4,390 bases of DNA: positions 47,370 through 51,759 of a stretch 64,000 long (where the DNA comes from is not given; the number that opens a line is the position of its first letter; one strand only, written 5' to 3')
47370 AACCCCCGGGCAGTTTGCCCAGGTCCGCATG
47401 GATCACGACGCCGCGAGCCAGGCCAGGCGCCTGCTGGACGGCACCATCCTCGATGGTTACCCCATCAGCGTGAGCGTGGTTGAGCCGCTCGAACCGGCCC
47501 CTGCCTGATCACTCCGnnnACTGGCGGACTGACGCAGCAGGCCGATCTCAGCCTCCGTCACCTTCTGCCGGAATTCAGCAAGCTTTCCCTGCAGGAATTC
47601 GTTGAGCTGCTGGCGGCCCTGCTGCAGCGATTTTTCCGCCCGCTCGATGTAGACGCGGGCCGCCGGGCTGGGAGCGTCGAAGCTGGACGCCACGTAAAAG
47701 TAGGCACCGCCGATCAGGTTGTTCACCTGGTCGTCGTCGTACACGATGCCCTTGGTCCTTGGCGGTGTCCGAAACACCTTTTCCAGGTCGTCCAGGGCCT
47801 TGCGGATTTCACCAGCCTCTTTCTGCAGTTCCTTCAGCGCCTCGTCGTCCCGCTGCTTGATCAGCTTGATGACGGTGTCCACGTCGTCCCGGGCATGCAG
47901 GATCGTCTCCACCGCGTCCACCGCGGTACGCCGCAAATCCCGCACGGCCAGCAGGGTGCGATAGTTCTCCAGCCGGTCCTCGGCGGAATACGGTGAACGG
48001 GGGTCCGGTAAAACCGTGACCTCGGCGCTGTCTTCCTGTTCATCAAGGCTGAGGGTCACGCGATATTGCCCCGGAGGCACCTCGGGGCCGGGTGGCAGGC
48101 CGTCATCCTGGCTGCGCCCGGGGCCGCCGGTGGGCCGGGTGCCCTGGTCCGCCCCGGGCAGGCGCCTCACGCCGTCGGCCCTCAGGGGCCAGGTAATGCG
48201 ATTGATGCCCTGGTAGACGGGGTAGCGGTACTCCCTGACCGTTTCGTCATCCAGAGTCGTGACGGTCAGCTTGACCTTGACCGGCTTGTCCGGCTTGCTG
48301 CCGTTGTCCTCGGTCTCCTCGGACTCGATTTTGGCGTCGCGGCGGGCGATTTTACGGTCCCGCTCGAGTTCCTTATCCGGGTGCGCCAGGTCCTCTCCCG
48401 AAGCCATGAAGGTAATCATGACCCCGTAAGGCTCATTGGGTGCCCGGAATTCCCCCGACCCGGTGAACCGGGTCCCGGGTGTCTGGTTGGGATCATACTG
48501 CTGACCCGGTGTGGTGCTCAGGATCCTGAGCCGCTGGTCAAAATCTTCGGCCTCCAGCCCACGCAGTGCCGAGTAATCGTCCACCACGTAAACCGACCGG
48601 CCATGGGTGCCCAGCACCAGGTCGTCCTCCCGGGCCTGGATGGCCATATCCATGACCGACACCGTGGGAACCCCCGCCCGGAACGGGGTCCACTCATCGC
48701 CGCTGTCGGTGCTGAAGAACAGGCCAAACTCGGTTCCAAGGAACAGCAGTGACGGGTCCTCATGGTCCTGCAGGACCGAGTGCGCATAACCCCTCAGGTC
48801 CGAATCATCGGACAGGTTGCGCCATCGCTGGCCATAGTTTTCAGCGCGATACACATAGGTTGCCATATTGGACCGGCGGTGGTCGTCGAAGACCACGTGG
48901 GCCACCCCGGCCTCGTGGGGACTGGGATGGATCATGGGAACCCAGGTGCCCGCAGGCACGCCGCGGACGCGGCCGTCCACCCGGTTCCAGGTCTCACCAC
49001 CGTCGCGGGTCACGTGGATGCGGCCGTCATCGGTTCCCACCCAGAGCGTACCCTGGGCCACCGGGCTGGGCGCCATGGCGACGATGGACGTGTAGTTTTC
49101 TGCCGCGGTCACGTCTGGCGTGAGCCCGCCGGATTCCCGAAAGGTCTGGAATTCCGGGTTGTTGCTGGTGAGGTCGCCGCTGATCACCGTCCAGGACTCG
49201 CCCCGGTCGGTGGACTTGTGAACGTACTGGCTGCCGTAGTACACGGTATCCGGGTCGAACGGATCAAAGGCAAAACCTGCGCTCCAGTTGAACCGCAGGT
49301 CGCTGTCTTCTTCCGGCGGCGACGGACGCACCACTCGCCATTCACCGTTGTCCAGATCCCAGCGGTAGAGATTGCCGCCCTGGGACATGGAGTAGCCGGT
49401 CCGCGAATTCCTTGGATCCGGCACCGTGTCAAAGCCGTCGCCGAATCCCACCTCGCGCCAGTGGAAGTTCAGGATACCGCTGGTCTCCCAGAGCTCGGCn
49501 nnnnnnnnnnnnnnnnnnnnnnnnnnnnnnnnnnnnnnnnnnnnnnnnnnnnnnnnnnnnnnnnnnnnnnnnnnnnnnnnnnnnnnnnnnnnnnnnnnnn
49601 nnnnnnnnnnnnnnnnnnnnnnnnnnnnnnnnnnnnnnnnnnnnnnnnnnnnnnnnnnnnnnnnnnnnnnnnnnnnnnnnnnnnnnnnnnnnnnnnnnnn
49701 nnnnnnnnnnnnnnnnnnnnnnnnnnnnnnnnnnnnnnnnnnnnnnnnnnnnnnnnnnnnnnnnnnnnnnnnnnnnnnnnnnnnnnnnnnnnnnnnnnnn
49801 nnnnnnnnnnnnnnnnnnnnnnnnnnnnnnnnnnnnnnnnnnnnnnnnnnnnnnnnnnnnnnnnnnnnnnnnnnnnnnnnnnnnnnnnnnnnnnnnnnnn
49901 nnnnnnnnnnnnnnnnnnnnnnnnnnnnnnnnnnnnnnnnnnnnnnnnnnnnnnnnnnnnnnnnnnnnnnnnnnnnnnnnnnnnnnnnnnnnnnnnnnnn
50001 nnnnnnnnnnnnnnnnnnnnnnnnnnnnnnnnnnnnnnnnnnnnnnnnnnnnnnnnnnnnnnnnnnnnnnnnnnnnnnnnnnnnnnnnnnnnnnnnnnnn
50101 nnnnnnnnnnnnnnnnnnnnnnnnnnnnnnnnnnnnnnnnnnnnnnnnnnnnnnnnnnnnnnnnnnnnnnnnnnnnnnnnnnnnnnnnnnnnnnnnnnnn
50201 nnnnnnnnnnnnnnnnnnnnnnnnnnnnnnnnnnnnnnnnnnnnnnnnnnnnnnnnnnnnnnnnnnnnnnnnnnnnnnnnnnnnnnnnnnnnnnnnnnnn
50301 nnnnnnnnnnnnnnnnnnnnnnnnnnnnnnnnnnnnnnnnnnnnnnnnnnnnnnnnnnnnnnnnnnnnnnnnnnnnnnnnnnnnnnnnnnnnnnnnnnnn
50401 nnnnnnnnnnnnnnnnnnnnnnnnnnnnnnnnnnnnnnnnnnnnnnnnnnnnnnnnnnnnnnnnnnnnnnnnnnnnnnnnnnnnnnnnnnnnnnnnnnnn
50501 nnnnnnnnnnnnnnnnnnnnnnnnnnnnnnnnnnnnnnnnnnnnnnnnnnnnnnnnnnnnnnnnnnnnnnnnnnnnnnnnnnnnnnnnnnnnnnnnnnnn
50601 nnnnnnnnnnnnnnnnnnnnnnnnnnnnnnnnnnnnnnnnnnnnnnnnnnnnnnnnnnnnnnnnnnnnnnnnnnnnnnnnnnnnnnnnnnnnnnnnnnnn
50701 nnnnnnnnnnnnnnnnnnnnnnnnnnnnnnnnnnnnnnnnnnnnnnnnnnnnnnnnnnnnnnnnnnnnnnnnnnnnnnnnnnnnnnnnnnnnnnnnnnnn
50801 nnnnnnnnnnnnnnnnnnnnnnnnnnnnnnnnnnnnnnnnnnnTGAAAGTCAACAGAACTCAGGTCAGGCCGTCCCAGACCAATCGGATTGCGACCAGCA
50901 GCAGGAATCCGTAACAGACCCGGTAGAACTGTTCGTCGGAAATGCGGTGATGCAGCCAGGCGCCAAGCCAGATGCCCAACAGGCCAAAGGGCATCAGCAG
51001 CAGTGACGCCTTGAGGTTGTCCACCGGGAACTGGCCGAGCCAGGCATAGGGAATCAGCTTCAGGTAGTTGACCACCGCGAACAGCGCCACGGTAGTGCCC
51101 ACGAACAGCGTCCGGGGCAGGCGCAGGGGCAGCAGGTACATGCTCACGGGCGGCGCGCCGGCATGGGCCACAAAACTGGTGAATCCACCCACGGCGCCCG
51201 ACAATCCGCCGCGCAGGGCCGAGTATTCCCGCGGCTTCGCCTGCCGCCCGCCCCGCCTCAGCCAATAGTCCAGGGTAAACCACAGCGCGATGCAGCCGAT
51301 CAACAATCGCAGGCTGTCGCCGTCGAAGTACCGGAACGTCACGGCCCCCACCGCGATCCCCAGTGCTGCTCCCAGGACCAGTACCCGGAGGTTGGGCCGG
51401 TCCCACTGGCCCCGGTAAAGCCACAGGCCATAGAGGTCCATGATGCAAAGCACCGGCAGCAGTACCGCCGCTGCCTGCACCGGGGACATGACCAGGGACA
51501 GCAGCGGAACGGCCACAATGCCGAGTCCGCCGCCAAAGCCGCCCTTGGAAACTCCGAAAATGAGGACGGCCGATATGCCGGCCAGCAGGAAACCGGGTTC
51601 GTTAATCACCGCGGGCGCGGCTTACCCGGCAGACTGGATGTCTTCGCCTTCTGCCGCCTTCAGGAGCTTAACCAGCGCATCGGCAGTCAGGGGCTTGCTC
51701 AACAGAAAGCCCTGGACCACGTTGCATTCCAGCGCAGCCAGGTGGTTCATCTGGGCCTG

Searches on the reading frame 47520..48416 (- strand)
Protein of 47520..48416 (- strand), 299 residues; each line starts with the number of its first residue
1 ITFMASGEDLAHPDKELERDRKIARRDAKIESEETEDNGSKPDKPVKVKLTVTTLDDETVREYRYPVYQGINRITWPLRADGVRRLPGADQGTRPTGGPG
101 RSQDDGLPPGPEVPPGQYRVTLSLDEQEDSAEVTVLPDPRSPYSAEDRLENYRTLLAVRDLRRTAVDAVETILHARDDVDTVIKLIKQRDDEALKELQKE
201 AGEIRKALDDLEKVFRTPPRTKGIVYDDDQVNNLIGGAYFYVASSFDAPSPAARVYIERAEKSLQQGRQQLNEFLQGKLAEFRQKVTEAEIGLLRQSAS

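Call 84: search_protein_families(library=pfam, proteins=[window:47520-48416:-], max_evalue=1)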
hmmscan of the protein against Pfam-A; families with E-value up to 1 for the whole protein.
window:47520-48416:- (299 aa): 1 family
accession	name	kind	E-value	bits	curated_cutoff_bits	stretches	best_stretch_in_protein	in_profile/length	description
PF04055.27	Radical_SAM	-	0.16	12.6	29.5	0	3-64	50-98/166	Radical SAM superfamily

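Call 85: predict_structure(alignment_id=A2)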
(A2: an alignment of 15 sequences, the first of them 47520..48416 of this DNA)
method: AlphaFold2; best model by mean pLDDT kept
length: 299 residues; sequences in the alignment: 15
mean_pLDDT: 77.9   pTM: 0.68
mean pLDDT of the five models: 77.9, 77.8, 76.3, 74.8, 74.5
residues with pLDDT >= 90: 61; 70-90: 165; 50-70: 37; < 50: 36
segments of 3 or more residues with pLDDT < 50: 33-42, 78-81, 92-101, 224-226, 294-299
pLDDT, mean of each block of 10 residues (from residue 1): 81 83 78 41 72 86 83 64 56 40 54 87 89 87 88 89 89 89 85 86 92 80 54 87 80 89 94 92 88 49
secondary structure, 60 per line:
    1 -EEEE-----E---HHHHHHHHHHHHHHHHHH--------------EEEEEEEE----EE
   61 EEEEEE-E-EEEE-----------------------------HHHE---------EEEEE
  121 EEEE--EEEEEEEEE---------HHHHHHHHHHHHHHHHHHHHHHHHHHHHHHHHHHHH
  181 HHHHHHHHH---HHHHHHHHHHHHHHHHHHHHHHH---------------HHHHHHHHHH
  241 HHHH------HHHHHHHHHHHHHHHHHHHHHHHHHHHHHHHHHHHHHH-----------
elements in order: E2-5 H15-32 E47-54 E59-66 E70-73 E116-124 E127-135 H145-189 H193-215 H231-244 H251-288

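Call 87: fold_search(model_id=the predicted structure, library=pdb)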
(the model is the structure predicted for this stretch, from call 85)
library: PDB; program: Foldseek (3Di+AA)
matches with E <= 10: 1048; with E <= 0.001: 0
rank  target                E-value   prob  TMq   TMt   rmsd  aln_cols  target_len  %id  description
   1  4po2_A                4.1e-03  0.77  0.18  0.22  14.2       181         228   14  Crystal Structure of the Stress-Inducible Human Heat Shock Protein HSP70 Substrate-Binding Domain in Complex with Pept (released 2014-08-20)
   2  6zhi_B                4.6e-03  0.47  0.14  0.18  12.8       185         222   13  Structure of the Plasmodium falciparum Hsp70-x substrate binding domain in complex with hydrophobic peptide (released 2020-09-09)
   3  4po2_B                6.5e-03  0.25  0.15  0.19  15.8       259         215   12  Crystal Structure of the Stress-Inducible Human Heat Shock Protein HSP70 Substrate-Binding Domain in Complex with Pept (released 2014-08-20)
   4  6zhi_A                1.1e-02  0.47  0.15  0.19  13.8       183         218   10  Structure of the Plasmodium falciparum Hsp70-x substrate binding domain in complex with hydrophobic peptide (released 2020-09-09)
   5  7tcd                  1.4e-02  0.54  0.21  0.15  24.6       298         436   14  LOV2-DARPIN fusion: D13 (released 2023-07-05)
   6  7myz_C                1.9e-02  0.35  0.17  0.18  21.5       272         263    9  Structure of the full length 5-TM receptor CD47 bound to Fab B6H12 (released 2021-09-08)
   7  4r5k_B                2.4e-02  0.16  0.16  0.19  18.5       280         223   13  Crystal structure of the DnaK C-terminus (Dnak-SBD-B) (released 2014-09-10)
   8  4s3q_A                4.5e-02  0.96  0.15  0.08   7.2       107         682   14  Amylomaltase MalQ from Escherichia coli in complex with maltose (released 2015-07-08)
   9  4ezq_A                4.5e-02  0.13  0.16  0.20  18.4       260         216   13  Crystal structure of the substrate binding domain of E.coli DnaK in complex with the C-terminal part of pyrrhocoricin  (released 2013-04-17)
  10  6zhi_C                4.7e-02  0.30  0.15  0.20  13.3       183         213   10  Structure of the Plasmodium falciparum Hsp70-x substrate binding domain in complex with hydrophobic peptide (released 2020-09-09)
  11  3dpo_B                4.7e-02  0.16  0.16  0.20  18.0       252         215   10  Crystal structure of the substrate binding domain of E. coli DnaK in complex with a short pyrrhocoricin-derived inhibi (released 2009-03-10)
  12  8gul_A                5.0e-02  0.96  0.17  0.11   5.1       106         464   11  Chitin-active AA10 LPMO (GbpA) complexed with Cu(II) from Vibrio campbellii (released 2023-06-21)
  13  8to0_C                5.3e-02  0.72  0.22  0.34  11.6       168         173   12  48-nm repeating structure of doublets from mouse sperm flagella (released 2023-11-01)
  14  8u01                  5.6e-02  0.96  0.17  0.07   8.3       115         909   13  Crystal Structure of the Glycoside Hydrolase Family 2 TIM Barrel-domain Containing Protein from Phocaeicola plebeius (released 2023-09-27)
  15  3sd2                  5.9e-02  0.99  0.15  0.48   7.8        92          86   16  Crystal structure of a putative member of duf3244 protein family (BT_3571) from Bacteroides thetaiotaomicron vpi-5482 at (released 2011-06-29)
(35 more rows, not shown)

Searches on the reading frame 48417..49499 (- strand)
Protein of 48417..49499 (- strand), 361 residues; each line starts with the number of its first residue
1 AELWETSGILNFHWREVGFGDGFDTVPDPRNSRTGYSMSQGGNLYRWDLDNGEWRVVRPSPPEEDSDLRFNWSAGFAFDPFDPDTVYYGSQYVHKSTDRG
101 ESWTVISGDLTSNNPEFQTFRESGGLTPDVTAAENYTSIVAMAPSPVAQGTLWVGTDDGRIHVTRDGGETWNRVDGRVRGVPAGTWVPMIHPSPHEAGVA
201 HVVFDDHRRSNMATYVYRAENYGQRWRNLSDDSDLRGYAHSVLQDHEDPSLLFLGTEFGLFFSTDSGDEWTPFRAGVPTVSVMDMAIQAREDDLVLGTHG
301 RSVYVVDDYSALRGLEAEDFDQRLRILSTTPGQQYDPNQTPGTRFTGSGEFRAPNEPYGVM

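Call 84: search_protein_families(library=pfam, proteins=[window:48417-49499:-], max_evalue=1)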
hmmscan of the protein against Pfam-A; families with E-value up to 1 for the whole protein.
window:48417-49499:- (361 aa): 5 families
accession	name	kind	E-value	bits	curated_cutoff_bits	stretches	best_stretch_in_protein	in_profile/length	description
PF15902.12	Sortilin-Vps10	-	3e-12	46.5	33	2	216-299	3-87/446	Sortilin, neurotensin receptor 3,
PF02012.26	BNR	-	0.00048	20.2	27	1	163-172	2-11/12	BNR/Asp-box repeat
PF14870.12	PSII_BNR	-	0.038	13.7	27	0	148-173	243-268/303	Photosynthesis system II assembly factor YCF48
PF13418.12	Kelch_4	-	0.047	14.1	21.6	1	43-62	30-48/49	Galactose oxidase, central domain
PF13415.12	Kelch_3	-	0.12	13.1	22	1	42-62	18-38/48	Galactose oxidase, central domain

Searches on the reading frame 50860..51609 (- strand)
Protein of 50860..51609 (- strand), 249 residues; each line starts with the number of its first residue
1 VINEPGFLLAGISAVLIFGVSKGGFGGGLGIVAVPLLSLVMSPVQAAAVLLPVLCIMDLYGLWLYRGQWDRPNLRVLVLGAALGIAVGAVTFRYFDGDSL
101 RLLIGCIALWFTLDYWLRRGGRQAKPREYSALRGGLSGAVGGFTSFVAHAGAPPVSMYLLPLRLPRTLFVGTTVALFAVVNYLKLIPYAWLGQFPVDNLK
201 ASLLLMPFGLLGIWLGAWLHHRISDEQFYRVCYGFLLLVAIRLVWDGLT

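Call 3: search_protein_families(library=pfam, proteins=[window:50860-51609:-], max_evalue=0.001)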
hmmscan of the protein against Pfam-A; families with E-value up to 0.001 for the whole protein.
window:50860-51609:- (249 aa): 1 family
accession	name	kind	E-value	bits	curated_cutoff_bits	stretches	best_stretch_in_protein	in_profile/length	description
PF01925.25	TauE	-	9.8e-40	137.1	32.6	1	14-243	4-237/237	Sulfite exporter TauE/SafE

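Call 7: search_protein_families(library=ncbifam, proteins=[window:50860-51609:-], max_evalue=0.001)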
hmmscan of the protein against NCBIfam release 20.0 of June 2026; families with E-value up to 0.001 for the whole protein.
window:50860-51609:- (249 aa): 0 families

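Call 25: find_related_loci(query=window:50860-51606:-, collection=metagenome_contigs, flank=6000)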
Query window:50860-51606:- (248 aa) in metagenome_contigs; peptide patterns used: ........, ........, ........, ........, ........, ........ (x = any residue, [..] = any of these).
600 stretches matched a pattern (row limit reached: there are more); 546 encode a relative of the query (tblastn E <= 1e-3); the best 80 are kept; 80 distinct loci.
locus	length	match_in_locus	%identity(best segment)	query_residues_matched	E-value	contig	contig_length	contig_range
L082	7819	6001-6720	57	6-247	5e-87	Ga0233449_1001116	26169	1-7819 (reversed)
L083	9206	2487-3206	56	6-247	6e-87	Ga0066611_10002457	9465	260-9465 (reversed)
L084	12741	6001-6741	54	1-247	1e-85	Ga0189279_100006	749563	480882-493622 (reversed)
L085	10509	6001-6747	52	1-248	5e-83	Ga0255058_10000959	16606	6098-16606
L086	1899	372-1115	55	1-248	2e-86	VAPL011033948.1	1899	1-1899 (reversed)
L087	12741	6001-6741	51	1-247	2e-81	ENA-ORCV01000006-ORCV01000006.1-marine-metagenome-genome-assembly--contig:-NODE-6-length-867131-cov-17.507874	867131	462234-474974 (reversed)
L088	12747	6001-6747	53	1-248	1e-81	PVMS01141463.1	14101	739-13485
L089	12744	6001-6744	51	1-248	1e-80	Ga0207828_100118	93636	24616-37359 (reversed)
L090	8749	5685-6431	51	1-248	1e-80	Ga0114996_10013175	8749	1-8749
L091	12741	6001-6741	51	1-247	4e-80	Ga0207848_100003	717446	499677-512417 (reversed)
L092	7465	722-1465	53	1-248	3e-80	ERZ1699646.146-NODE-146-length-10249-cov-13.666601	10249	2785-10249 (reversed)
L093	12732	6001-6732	54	3-247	1e-79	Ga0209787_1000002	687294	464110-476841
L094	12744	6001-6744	53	1-248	2e-79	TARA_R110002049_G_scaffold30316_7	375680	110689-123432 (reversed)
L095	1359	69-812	53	1-248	1e-84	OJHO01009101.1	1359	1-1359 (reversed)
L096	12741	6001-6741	51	1-247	3e-79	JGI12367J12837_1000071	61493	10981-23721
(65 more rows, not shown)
